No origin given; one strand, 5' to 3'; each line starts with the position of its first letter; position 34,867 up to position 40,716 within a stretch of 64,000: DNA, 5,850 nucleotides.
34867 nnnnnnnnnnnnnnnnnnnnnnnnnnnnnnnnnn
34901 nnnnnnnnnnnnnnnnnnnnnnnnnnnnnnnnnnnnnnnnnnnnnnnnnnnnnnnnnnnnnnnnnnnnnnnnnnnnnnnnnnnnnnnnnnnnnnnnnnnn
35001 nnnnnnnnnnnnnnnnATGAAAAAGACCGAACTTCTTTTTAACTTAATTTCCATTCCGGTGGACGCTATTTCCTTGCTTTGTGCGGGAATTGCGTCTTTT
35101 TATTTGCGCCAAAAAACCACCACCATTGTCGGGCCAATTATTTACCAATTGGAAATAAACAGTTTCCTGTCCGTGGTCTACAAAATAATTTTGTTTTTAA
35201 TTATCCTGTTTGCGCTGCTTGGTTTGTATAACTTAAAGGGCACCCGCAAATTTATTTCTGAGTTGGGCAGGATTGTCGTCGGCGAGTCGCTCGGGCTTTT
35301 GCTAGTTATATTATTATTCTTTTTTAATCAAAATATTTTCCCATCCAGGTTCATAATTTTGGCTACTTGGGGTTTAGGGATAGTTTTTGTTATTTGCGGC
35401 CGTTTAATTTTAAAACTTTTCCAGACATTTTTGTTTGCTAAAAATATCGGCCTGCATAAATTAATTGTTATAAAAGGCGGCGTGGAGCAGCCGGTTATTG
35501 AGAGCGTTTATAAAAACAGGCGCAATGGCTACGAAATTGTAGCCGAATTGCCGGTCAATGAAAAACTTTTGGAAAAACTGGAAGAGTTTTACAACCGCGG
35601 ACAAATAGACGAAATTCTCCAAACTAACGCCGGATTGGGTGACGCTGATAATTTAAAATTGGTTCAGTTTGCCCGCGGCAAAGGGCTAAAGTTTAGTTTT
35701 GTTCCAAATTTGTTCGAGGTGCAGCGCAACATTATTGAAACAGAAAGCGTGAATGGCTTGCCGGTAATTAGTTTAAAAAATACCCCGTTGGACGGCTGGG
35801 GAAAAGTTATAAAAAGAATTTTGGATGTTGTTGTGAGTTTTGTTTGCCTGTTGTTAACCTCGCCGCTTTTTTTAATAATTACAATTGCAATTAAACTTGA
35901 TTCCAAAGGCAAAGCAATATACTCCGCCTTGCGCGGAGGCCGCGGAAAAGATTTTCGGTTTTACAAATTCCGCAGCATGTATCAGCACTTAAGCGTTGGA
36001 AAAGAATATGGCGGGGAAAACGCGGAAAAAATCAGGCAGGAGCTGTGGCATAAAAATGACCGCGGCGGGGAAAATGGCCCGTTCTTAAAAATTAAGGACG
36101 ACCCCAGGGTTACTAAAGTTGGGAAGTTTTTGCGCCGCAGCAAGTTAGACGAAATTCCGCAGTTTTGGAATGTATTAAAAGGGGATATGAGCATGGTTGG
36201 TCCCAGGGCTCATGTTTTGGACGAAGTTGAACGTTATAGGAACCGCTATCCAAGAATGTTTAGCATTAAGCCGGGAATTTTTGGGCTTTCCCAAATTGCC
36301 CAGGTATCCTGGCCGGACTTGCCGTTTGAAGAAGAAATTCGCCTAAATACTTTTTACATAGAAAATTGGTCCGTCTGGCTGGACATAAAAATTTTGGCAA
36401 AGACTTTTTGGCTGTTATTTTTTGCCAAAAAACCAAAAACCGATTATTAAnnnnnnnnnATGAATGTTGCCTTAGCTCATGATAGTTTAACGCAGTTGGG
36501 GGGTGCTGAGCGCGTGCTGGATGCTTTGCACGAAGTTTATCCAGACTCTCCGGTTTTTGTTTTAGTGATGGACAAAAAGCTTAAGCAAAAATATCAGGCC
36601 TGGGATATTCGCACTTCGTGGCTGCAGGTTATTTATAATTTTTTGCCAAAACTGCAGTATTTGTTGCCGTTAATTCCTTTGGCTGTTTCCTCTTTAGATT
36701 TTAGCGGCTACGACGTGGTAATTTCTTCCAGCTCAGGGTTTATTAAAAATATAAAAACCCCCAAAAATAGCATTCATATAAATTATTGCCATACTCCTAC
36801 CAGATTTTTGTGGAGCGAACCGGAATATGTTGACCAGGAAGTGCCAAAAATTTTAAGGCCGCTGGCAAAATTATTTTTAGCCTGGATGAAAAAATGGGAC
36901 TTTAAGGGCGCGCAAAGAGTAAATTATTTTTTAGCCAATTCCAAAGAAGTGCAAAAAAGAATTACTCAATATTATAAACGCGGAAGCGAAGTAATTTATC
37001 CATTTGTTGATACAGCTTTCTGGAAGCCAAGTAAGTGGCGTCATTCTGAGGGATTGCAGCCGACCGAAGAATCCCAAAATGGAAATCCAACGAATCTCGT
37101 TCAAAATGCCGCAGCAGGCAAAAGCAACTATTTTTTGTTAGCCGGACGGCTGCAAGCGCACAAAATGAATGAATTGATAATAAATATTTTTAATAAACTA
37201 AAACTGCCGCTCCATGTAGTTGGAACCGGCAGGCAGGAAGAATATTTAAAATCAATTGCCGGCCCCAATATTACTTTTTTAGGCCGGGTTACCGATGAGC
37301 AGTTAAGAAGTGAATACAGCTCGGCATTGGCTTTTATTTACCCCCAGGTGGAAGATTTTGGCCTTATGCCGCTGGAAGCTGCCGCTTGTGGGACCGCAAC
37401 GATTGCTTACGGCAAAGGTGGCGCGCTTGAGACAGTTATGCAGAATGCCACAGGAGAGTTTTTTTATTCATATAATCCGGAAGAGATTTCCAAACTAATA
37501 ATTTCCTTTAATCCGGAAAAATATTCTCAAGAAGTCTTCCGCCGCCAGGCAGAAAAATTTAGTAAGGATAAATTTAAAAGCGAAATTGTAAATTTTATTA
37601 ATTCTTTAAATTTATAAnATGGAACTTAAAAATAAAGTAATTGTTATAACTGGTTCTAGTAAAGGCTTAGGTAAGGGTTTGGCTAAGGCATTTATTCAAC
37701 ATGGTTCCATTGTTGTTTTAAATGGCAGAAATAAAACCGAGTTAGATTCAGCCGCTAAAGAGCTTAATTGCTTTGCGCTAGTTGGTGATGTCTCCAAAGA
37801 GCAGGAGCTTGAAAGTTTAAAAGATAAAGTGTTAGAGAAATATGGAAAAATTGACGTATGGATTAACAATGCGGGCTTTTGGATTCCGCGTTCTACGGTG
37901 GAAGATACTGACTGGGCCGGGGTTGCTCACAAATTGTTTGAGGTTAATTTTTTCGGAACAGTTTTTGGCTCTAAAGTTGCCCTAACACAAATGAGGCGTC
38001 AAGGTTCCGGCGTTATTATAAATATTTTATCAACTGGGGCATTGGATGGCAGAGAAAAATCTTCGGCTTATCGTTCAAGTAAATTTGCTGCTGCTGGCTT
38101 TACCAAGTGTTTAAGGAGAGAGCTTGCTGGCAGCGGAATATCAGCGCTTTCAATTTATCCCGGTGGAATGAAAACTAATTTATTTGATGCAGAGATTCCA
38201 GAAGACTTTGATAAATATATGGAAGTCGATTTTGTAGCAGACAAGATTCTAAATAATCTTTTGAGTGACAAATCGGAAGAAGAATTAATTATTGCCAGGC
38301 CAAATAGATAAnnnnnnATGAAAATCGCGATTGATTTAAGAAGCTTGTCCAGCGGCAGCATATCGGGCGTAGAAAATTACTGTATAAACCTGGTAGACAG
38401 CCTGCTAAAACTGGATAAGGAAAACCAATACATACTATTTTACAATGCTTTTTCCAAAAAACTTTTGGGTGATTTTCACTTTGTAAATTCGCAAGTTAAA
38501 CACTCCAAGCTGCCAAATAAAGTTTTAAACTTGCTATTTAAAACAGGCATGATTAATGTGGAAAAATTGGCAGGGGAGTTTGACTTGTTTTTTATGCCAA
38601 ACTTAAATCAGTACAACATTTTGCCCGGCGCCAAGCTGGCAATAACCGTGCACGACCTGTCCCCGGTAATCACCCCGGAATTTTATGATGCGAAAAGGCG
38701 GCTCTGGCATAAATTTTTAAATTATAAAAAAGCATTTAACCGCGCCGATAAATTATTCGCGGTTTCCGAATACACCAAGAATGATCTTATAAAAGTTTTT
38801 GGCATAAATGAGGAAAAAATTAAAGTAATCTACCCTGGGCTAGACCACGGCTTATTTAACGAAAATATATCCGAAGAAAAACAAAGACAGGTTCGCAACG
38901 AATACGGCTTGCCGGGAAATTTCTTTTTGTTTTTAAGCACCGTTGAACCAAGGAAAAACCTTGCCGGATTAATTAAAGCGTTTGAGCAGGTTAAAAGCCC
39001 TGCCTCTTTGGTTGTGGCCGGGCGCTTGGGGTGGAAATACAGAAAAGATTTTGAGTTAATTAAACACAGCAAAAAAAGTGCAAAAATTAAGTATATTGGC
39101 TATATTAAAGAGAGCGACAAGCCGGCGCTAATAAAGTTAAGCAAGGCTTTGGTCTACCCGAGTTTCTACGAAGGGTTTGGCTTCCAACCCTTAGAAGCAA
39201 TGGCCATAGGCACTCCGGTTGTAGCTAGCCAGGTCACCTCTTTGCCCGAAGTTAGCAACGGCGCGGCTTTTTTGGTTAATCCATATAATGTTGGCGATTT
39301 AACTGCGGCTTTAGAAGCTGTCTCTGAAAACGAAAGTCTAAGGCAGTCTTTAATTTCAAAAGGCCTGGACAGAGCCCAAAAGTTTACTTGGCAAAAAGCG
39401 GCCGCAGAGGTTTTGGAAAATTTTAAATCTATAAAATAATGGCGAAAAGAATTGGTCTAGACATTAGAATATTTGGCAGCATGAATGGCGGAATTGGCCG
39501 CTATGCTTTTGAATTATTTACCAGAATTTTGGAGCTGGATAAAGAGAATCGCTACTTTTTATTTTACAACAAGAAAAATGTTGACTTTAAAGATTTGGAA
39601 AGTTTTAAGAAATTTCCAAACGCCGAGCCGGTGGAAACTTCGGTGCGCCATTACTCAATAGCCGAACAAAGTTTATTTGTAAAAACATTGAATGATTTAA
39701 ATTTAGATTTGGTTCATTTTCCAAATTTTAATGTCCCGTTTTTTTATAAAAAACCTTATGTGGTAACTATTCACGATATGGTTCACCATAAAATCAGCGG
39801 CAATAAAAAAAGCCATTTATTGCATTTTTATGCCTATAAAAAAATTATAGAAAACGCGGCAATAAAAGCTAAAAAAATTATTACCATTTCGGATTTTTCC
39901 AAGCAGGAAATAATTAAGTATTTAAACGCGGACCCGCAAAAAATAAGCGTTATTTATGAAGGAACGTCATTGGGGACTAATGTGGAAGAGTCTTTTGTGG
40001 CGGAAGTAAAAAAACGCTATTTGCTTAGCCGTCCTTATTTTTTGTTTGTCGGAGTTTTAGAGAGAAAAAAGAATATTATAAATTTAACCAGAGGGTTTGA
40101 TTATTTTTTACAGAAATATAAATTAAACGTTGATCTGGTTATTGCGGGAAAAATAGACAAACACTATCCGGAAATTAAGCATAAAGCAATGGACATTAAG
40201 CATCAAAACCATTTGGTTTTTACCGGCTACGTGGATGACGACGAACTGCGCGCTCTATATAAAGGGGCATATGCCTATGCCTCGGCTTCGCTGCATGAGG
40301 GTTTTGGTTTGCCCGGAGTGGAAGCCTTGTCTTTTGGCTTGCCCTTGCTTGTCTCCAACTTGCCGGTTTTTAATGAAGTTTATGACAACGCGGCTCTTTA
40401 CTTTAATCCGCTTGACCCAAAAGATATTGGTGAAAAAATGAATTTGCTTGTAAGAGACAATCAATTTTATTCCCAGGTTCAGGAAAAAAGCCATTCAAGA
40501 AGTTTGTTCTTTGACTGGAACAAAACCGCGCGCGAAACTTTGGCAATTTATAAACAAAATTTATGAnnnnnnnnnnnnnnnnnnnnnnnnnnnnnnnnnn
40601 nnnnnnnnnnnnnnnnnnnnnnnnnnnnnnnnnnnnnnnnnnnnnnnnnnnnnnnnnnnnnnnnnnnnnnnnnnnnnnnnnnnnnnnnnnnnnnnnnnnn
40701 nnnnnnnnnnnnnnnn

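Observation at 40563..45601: Patatin-like phospholipase and an unknown coiled-coil protein translationally coupled inside the murG-murC-murB block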

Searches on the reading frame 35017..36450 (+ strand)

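Call 23: search_protein_families(library=pfam, proteins=[window:35017-36450:+], max_evalue=0.001)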
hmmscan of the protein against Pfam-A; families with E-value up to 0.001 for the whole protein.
window:35017-36450:+ (477 aa): 2 families
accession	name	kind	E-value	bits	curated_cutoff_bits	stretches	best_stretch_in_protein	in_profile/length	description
PF02397.22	Bac_transf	-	1.1e-57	194.9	27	1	266-468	1-178/179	Bacterial sugar transferase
PF13727.12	CoA_binding_3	-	4.5e-08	33.7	25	1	67-176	2-108/175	CoA-binding domain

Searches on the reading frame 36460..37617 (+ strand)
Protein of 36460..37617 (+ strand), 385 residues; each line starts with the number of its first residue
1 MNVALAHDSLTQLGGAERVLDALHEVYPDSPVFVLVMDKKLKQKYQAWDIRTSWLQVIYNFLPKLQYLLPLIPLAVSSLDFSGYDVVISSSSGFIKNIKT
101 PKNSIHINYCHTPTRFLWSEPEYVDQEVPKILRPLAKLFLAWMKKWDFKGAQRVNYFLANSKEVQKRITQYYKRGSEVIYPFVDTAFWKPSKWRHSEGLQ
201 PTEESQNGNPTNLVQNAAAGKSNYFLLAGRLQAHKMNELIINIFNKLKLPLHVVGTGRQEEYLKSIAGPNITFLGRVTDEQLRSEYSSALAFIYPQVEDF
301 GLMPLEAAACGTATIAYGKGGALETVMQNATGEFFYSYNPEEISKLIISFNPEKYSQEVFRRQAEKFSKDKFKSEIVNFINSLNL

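Call 23: search_protein_families(library=pfam, proteins=[window:36460-37617:+], max_evalue=0.001)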
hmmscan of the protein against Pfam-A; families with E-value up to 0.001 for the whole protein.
window:36460-37617:+ (385 aa): 3 families
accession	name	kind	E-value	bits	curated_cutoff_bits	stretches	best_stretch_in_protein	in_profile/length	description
PF00534.26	Glycos_transf_1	-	5.7e-24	85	26.4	1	215-366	8-171/172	Glycosyl transferases group 1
PF13692.12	Glyco_trans_1_4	-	8.1e-16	59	27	1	224-348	3-137/142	Glycosyl transferases group 1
PF13439.12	Glyco_transf_4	-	1.4e-07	32.2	28.5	1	14-186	2-169/170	Glycosyltransferase Family 4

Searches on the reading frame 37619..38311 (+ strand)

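Call 23: search_protein_families(library=pfam, proteins=[window:37619-38311:+], max_evalue=0.001)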
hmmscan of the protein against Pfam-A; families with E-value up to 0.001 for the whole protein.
window:37619-38311:+ (230 aa): 4 families
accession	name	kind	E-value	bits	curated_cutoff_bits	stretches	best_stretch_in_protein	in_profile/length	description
PF00106.31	adh_short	-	1e-45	156.1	26.6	1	6-190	1-188/195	short chain dehydrogenase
PF13561.12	adh_short_C2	-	1.7e-31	110.1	27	1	14-200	5-190/236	Enoyl-(Acyl carrier protein) reductase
PF23441.1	SDR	-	0.00065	19.6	27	0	3-193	5-203/258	SDR-like rossmann domain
PF08659.16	KR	-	0.0008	19.8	22.6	0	8-89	3-93/180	KR domain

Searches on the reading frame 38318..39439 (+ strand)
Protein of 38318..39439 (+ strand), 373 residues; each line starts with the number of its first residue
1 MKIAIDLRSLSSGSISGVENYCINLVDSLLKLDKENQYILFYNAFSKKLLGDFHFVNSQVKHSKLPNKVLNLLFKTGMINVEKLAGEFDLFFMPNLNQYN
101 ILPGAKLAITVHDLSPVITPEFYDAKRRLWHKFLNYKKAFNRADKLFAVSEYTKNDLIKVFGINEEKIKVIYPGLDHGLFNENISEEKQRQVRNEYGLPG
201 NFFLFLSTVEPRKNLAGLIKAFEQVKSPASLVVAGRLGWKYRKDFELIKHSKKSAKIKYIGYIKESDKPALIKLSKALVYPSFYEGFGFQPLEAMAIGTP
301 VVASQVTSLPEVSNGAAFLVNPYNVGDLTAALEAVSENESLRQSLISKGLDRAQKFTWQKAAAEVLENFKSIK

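Call 3: search_protein_families(library=pfam, proteins=[window:38318-39439:+], max_evalue=0.01)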
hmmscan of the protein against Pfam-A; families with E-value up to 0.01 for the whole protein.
window:38318-39439:+ (373 aa): 6 families
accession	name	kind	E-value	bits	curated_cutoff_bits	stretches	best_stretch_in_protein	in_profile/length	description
PF00534.26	Glycos_transf_1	-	1.6e-31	109.6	26.4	1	199-349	14-169/172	Glycosyl transferases group 1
PF13692.12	Glyco_trans_1_4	-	7e-23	81.9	27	1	203-337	4-141/142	Glycosyl transferases group 1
PF13439.12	Glyco_transf_4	-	1.5e-15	58.1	28.5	1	16-177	2-168/170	Glycosyltransferase Family 4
PF13524.12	Glyco_trans_1_2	-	3e-07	30.9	25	1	229-366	15-143/144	Glycosyl transferase-like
PF20706.3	GT4-conflict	-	8.9e-07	28.7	26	1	211-309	210-316/385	Family 4 Glycosyltransferase in conflict systems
PF13579.12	Glyco_trans_4_4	-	0.0025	18.6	29.7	1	103-174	93-158/158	Glycosyl transferase 4-like domain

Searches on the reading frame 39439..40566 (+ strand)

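Call 3: search_protein_families(library=pfam, proteins=[window:39439-40566:+], max_evalue=0.01)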
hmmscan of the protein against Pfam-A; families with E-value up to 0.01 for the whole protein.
window:39439-40566:+ (375 aa): 4 families
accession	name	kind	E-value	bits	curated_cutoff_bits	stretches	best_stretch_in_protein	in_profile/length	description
PF00534.26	Glycos_transf_1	-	8.2e-25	87.8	26.4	1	198-351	15-169/172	Glycosyl transferases group 1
PF13692.12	Glyco_trans_1_4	-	1.5e-18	67.9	27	1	198-340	1-142/142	Glycosyl transferases group 1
PF13439.12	Glyco_transf_4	-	4.1e-12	46.9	28.5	1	17-176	2-166/170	Glycosyltransferase Family 4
PF20706.3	GT4-conflict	-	3.3e-09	36.6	26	1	196-307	195-312/385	Family 4 Glycosyltransferase in conflict systems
